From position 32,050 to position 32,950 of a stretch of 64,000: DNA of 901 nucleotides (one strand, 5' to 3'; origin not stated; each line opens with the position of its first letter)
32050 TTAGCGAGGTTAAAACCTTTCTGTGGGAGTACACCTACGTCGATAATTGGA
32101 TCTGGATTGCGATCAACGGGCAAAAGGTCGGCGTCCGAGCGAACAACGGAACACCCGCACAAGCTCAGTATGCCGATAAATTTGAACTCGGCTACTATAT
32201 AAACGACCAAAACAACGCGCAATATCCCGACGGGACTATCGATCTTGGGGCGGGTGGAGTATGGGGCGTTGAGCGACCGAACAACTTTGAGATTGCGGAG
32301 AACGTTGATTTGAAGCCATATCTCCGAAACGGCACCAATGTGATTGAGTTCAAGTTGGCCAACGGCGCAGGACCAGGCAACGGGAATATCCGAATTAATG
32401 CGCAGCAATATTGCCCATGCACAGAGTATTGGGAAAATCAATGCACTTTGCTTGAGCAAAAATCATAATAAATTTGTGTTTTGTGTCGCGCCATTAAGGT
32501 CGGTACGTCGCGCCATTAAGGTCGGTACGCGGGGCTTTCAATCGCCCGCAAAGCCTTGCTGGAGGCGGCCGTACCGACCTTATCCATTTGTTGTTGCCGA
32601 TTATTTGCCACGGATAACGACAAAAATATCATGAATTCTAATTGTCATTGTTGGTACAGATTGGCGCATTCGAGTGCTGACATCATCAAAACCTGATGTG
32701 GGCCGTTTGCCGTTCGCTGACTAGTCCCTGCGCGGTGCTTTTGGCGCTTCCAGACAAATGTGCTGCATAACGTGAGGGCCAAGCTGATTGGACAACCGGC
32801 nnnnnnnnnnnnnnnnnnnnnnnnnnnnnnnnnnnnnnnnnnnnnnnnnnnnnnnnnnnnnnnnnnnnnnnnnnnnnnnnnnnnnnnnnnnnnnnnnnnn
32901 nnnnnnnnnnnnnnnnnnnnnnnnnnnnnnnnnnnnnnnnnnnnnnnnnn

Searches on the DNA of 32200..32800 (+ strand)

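Call 60: search_dna_similar(query=window:32200-32800:+, collection=plasmids, mode=near, max_rows=6)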
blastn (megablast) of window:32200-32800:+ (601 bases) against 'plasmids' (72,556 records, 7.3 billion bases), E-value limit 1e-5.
Records with a match: 7; places in all: 7; records where one place covers at least 80% of the query: 1.
Best place of each record, by identity: >=99% 1; 90-95% 2; 80-90% 4.
By first word of the organism name: Cupriavidus 7.
By predicted mobility (MOB-suite, as given by PLSDB): conjugative 6; non-mobilizable 1.
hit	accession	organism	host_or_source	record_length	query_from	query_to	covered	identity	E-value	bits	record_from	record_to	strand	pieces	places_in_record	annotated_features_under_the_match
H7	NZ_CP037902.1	Cupriavidus metallidurans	Soil,gold-copper mine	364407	1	601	100%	100.0%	0e+0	1110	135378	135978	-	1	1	hypothetical protein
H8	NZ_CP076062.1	Cupriavidus sp. EM10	Pure-cultured cell,sewage water sludge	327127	1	325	54%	90.6%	6e-118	431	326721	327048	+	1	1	hypothetical protein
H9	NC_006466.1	Cupriavidus metallidurans CH34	-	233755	204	514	52%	88.7%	8e-102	377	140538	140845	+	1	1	none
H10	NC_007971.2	Cupriavidus metallidurans CH34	-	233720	204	514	52%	88.7%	8e-102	377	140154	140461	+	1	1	none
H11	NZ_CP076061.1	Cupriavidus sp. EM10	Pure-cultured cell,sewage water sludge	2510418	204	514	52%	88.7%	8e-102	377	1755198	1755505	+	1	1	none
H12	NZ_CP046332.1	Cupriavidus metallidurans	sedimentation pond in a zinc factory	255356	225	517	49%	90.1%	8e-102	377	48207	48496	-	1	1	none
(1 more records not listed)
